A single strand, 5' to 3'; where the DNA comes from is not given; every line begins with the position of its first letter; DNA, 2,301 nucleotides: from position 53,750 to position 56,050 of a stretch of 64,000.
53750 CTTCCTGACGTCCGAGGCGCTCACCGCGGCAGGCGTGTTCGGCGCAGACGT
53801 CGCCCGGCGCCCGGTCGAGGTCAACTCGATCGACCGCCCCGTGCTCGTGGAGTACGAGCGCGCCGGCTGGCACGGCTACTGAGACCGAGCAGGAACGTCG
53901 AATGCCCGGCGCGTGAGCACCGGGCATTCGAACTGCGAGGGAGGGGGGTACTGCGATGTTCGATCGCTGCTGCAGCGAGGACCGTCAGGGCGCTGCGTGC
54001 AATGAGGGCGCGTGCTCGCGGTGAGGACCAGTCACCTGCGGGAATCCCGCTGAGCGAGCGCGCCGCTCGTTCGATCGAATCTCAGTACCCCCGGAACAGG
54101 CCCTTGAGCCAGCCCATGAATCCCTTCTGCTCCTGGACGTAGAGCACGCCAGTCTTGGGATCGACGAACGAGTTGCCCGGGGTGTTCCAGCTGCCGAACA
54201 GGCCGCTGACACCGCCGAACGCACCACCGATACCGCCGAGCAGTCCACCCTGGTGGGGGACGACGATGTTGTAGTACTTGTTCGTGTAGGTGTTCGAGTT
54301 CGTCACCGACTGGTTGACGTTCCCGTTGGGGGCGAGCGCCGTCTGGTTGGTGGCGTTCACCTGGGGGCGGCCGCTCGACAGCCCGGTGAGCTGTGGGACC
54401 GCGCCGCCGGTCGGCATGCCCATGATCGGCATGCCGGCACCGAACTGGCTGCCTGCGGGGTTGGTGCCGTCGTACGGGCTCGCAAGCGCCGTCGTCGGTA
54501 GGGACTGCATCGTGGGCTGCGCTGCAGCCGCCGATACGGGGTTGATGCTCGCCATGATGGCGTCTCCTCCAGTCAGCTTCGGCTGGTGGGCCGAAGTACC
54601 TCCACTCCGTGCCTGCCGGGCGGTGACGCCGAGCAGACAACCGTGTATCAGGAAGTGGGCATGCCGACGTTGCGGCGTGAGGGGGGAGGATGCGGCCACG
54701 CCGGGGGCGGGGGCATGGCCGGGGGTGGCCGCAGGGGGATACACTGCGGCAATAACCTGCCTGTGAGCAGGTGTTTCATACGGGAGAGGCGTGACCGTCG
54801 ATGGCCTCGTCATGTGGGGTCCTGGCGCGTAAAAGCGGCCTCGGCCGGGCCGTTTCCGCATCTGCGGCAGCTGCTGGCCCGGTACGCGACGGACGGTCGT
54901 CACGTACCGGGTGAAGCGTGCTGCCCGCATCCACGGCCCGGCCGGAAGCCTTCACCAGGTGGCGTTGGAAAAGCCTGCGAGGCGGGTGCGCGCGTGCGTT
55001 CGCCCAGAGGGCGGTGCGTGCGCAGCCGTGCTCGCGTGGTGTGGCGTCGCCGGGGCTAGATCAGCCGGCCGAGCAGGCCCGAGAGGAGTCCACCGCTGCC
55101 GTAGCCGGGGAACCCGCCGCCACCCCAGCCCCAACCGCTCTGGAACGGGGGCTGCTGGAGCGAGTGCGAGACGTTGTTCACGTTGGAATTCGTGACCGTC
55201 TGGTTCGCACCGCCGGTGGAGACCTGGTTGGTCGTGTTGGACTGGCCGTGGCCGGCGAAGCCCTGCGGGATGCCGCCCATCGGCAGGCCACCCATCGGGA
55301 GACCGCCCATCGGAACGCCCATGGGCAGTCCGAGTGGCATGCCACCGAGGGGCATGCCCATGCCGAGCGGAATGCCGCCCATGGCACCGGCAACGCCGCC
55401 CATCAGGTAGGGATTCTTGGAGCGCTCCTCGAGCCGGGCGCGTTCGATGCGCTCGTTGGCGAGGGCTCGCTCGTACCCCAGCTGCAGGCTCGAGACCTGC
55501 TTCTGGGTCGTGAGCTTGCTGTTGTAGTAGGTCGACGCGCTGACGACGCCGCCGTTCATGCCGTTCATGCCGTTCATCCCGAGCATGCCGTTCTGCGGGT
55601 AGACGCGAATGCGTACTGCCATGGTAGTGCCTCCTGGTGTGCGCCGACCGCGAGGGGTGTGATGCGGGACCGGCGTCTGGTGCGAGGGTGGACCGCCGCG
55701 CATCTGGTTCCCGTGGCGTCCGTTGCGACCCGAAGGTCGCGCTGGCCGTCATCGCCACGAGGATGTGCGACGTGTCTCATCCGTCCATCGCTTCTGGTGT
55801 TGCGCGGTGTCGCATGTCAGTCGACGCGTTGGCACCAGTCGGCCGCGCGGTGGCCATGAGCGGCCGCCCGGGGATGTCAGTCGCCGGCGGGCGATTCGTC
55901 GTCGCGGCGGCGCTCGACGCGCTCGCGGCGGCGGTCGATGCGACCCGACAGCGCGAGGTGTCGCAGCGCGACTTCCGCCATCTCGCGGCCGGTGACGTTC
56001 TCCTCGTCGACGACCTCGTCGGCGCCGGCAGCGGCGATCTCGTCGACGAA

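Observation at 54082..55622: Pair of paralogous Met/Gly/Asn-rich low-complexity proteins of no recognisable family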

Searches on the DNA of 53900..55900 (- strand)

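Call 16: search_rna_families(source=window, start=53900, end=55900, threshold=evalue, max_evalue=10)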
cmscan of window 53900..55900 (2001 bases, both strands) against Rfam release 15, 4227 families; matches with E-value up to 10: 7.
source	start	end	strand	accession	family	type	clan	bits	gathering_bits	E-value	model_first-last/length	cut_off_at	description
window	54808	54891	+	RF01698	Chloroflexi-1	Gene; sRNA;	-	23.3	80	0.079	1-84/84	no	Chloroflexi-1 RNA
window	53902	53924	-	RF01687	Acido-Lenti-1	Gene; sRNA;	-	20.4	37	0.09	1-46/46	no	Acido-Lenti-1 RNA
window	54828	54881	-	RF02808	PyrR210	Gene; snRNA; snoRNA; HACA-box;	-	17.9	59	2.1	1-59/59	no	Pyrobaculum sRNA 210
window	54877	54914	+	RF02025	mir-3017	Gene; miRNA;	-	17.5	51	5.4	1-70/70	no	mir-3017 microRNA precursor family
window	55120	55170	-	RF00793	mir-497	Gene; miRNA;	-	17.4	62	4.1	1-85/85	no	mir-497 microRNA precursor family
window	54853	54957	+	RF01390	isrG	Gene; sRNA;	-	17.3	100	0.059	1-279/279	no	isrG Hfq binding RNA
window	55246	55344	+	RF02242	Xoo5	Gene; sRNA;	-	15.3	50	6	1-124/124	no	Xanthomonadaceae sRNA Xoo5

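Call 77: build_rna_model(alignment_id=A11, structure=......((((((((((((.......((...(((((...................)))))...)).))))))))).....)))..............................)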
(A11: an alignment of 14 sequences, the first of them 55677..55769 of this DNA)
Model R1 built from alignment A11 (14 sequences, 112 columns); structure: as given.
model positions 95; base pairs 19; branch points 0; effective number of sequences 2.6; information 0.601 bits per position. Calibrated on 0.2 Mb of random sequence (short: E-values are rough).
structure used (alignment columns):
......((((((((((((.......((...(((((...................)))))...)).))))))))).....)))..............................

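Call 78: search_with_rna_model(model_id=R1, sources=[window, L001, L002, L005, L006, L007, L008, L009, L010, L011, L012, L013, L014, L015, L017, L019, L020, L021, L022, L023, L024, L025, L026], max_evalue=1, make_alignment=true)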
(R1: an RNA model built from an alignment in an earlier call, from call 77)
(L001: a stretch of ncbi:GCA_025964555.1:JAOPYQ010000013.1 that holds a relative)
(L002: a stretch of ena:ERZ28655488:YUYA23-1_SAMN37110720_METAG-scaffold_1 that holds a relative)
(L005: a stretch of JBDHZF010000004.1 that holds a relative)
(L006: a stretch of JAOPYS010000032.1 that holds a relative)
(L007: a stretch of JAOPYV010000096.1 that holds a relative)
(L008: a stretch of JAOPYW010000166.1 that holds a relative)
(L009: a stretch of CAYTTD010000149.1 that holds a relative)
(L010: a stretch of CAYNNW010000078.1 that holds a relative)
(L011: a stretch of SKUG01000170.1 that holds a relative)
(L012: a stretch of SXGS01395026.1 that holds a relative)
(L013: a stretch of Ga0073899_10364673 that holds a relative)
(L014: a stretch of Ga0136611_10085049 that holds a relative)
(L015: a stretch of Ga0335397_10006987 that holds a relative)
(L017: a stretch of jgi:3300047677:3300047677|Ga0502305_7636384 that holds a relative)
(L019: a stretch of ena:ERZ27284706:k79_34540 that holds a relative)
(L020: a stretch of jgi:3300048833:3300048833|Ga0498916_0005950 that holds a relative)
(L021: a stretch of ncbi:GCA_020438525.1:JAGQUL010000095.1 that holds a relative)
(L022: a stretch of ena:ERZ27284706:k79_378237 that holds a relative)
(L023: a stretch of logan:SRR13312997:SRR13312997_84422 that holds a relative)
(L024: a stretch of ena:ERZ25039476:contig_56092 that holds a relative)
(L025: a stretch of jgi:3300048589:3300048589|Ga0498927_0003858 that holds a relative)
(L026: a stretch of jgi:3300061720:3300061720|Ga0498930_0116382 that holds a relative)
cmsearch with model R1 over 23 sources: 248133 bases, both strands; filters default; matches with E-value up to 1: 20.
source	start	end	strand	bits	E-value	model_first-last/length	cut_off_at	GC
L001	8752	8846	+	98.7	3.6e-19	1-95/95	no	0.72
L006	2795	2888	+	96.2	1.3e-18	1-95/95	no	0.73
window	55676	55769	-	94.2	3.4e-18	1-95/95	no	0.7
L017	4819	4913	+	90.3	2.5e-17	1-95/95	no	0.73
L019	4802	4897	+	83.9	6.2e-16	1-95/95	no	0.74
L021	1883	1977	+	82.9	1.1e-15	1-95/95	no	0.73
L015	1330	1425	+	81.4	2.2e-15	1-95/95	no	0.67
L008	2725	2815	+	81.2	2.5e-15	1-95/95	no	0.75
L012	844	935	+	80.3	3.8e-15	1-95/95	no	0.74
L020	960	1054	+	77.8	1.3e-14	1-95/95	no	0.74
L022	1764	1858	+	76.6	2.5e-14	1-95/95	no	0.78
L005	2872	2970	+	76.3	3e-14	1-95/95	no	0.72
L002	9859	9949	+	70.8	4.7e-13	1-95/95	no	0.74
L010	2961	3058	+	45.4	1.8e-07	1-95/95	no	0.64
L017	3156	3269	-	19.4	0.092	1-95/95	no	0.73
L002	9475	9554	-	17.5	0.24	1-95/95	no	0.69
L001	5932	6011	-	15.2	0.79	1-95/95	no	0.74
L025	13959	14037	-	14.9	0.91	1-95/95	no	0.67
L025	9935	10041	-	14.7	0.99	1-95/95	no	0.64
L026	2789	2895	-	14.7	0.99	1-95/95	no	0.64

Alignment A12: 20 matches aligned to the model, 150 columns, each read 5' to 3' on its own strand. Consensus structure (alignment columns), stored with it:
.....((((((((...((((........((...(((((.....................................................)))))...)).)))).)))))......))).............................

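Call 100: build_rna_model(alignment_id=A14, structure=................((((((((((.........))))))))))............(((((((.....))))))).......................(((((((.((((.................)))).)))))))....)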
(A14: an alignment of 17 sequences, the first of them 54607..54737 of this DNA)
Model R2 built from alignment A14 (17 sequences, 144 columns); structure: as given.
model positions 132; base pairs 28; branch points 2; effective number of sequences 2.79; information 0.59 bits per position. Calibrated on 0.2 Mb of random sequence (short: E-values are rough).
structure used (alignment columns):
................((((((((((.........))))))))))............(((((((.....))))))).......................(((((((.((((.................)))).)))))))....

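Call 101: search_with_rna_model(model_id=R2, sources=[window, L001, L002, L005, L006, L007, L008, L009, L010, L011, L012, L013, L014, L015, L017, L019, L020, L021, L022, L023, L024, L025, L026], max_evalue=1, make_alignment=true)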
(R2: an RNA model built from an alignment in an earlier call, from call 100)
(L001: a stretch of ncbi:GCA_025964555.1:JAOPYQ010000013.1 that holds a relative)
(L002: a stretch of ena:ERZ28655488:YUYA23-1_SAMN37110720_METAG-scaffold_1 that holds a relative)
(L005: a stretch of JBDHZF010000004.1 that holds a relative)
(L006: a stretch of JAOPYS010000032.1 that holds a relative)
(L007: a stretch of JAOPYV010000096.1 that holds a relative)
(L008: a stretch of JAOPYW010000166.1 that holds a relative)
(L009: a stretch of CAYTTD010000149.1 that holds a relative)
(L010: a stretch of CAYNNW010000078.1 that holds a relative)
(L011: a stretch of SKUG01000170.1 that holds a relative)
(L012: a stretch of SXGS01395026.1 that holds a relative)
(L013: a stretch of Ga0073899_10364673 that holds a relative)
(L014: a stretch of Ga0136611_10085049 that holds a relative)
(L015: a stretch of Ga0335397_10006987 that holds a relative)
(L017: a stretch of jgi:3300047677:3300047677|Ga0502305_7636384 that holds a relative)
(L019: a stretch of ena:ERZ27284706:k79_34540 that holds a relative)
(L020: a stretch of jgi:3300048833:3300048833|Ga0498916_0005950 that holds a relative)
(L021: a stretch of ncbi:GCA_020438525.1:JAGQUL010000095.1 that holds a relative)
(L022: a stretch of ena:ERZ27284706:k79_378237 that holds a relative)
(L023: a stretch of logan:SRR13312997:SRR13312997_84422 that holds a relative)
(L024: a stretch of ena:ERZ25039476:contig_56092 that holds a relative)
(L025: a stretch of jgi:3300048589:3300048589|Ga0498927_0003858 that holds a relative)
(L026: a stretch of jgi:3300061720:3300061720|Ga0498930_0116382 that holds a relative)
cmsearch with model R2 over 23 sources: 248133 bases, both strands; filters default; matches with E-value up to 1: 26.
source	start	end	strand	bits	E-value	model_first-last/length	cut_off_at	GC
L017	5820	5950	+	122.5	7.9e-28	1-132/132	no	0.69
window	54607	54737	-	113.5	1.2e-25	1-132/132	no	0.76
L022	2830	2965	+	110.2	7.5e-25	1-132/132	no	0.71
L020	1895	2026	+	110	8.6e-25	1-132/132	no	0.77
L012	1891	2020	+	109.7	1e-24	1-132/132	no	0.79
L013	72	201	+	107.4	3.7e-24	1-132/132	no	0.75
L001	9819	9949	+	107.4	3.8e-24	1-132/132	no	0.75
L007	810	943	+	104.8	1.6e-23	1-132/132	no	0.7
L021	2818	2948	+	103.2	4e-23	1-132/132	no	0.75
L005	3810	3939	+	101.4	1.1e-22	1-132/132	no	0.72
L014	278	409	+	101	1.3e-22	1-132/132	no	0.76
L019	5819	5951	+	96.4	1.8e-21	1-132/132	no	0.75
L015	2318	2451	+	95.3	3.2e-21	1-132/132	no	0.69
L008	3804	3939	+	95.3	3.2e-21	1-132/132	no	0.75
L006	3820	3949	+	93.8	7.7e-21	1-132/132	no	0.75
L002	10823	10955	+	91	3.6e-20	1-132/132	no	0.74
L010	3802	3921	+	62.6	3e-13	1-132/132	no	0.68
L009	1694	1832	+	44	1e-08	1-132/132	no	0.58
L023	813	919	+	30.3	2.2e-05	1-132/132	no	0.7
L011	3748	3872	+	26.3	0.0002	1-132/132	no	0.7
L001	8649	8753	+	17.5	0.029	1-132/132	no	0.7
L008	3587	3711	-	15.3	0.099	1-132/132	no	0.68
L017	4705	4833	+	14.3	0.17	1-132/132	no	0.7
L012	1907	1935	-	14.2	0.18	17-45/132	no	0.86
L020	1911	1939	-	11.4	0.87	17-45/132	no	0.93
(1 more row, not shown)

Alignment A15: 26 matches aligned to the model, 201 columns, each read 5' to 3' on its own strand. Consensus structure (alignment columns), stored with it:
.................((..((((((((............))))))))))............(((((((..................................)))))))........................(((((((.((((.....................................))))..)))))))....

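Call 106: search_with_rna_model(model_id=R2, sources=[window, L001, L002, L005, L006, L007, L008, L009, L010, L011, L012, L013, L014, L015, L017, L019, L020, L021, L022, L023], max_evalue=0.001, make_alignment=true)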
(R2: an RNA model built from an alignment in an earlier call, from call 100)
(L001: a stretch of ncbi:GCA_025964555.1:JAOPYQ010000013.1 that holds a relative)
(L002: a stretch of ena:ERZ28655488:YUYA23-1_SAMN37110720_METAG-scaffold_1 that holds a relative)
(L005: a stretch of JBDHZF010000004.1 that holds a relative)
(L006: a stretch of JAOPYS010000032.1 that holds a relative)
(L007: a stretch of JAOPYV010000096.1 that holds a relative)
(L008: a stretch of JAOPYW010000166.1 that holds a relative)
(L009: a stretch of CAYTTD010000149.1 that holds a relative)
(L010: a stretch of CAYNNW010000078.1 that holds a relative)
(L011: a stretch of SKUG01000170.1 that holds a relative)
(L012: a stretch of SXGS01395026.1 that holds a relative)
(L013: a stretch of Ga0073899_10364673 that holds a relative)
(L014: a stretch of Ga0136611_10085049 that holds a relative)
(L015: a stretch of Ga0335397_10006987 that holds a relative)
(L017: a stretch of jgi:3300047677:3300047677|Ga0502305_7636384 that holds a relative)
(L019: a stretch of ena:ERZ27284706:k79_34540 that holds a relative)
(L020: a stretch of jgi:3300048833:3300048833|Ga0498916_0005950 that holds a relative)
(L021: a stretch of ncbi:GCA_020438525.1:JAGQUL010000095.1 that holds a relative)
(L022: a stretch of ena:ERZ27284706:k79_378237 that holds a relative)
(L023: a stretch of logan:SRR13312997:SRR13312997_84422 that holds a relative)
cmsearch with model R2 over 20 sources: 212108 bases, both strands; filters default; matches with E-value up to 0.001: 20.
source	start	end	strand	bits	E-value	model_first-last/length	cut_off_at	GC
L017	5820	5950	+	122.5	6.7e-28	1-132/132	no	0.69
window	54607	54737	-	113.5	1e-25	1-132/132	no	0.76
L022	2830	2965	+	110.2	6.4e-25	1-132/132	no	0.71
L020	1895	2026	+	110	7.3e-25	1-132/132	no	0.77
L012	1891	2020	+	109.7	8.6e-25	1-132/132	no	0.79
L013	72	201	+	107.4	3.2e-24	1-132/132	no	0.75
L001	9819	9949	+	107.4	3.2e-24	1-132/132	no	0.75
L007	810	943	+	104.8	1.4e-23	1-132/132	no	0.7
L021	2818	2948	+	103.2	3.4e-23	1-132/132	no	0.75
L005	3810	3939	+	101.4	9e-23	1-132/132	no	0.72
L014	278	409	+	101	1.1e-22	1-132/132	no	0.76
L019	5819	5951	+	96.4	1.5e-21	1-132/132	no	0.75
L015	2318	2451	+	95.3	2.7e-21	1-132/132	no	0.69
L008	3804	3939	+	95.3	2.8e-21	1-132/132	no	0.75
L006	3820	3949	+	93.8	6.6e-21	1-132/132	no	0.75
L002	10823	10955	+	91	3.1e-20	1-132/132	no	0.74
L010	3802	3921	+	62.6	2.5e-13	1-132/132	no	0.68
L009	1694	1832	+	44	8.7e-09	1-132/132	no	0.58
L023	813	919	+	30.3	1.8e-05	1-132/132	no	0.7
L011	3748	3872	+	26.3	0.00017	1-132/132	no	0.7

Alignment A16: 20 matches aligned to the model, 166 columns, each read 5' to 3' on its own strand. Consensus structure (alignment columns), stored with it:
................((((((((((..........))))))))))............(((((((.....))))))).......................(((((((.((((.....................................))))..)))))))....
